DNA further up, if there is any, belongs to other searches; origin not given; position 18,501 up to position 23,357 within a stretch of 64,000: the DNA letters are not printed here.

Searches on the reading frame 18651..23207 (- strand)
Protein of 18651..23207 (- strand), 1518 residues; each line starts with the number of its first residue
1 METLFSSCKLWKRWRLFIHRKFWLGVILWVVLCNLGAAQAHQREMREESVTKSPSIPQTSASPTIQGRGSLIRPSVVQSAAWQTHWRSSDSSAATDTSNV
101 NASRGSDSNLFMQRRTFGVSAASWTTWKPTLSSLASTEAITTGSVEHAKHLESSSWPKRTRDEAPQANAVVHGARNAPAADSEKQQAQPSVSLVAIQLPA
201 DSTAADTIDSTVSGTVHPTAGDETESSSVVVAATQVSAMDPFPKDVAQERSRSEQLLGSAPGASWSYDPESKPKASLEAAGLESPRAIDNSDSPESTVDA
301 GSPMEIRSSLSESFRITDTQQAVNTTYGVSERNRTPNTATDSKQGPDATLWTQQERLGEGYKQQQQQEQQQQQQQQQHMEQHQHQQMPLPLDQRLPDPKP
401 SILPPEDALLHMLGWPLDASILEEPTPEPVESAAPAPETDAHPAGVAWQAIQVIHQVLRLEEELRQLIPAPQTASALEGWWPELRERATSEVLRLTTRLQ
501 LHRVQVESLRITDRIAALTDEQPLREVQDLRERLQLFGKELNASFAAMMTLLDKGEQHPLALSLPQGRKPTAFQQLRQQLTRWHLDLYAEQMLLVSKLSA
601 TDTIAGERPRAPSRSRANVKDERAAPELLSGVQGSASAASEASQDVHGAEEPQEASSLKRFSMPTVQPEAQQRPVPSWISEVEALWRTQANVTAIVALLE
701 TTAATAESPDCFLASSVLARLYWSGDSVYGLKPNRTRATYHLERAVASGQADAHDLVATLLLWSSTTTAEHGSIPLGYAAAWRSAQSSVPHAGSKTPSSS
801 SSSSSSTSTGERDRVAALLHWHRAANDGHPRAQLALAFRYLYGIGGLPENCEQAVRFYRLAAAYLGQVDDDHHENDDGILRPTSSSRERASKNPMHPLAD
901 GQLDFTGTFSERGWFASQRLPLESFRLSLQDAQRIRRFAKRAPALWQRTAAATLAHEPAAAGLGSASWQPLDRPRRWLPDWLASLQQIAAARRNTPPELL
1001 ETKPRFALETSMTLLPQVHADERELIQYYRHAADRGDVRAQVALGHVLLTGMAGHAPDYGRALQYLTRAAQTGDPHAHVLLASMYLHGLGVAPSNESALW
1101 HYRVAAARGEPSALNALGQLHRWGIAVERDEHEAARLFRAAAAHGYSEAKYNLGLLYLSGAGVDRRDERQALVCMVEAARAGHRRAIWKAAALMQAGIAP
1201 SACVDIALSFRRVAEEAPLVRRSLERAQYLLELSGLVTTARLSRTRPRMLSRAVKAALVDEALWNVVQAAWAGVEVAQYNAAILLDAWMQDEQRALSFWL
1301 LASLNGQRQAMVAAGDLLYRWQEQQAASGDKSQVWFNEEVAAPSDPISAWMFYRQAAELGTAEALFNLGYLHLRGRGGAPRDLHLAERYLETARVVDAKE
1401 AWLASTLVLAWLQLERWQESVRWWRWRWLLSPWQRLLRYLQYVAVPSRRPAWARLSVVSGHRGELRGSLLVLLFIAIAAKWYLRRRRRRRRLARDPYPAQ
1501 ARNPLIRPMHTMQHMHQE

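Call 9: search_protein_families(library=pfam, proteins=[window:18651-23207:-], max_evalue=0.01)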
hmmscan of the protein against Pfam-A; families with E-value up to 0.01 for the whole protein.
window:18651-23207:- (1518 aa): 2 families
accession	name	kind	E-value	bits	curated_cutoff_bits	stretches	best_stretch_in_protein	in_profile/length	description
PF08238.18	Sel1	-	5.5e-37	125.3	30.7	5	830-863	1-33/36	Sel1 repeat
PF23310.1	TPR_27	-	0.0003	20.9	27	0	1130-1178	44-93/110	Plant tetratrico peptide repeats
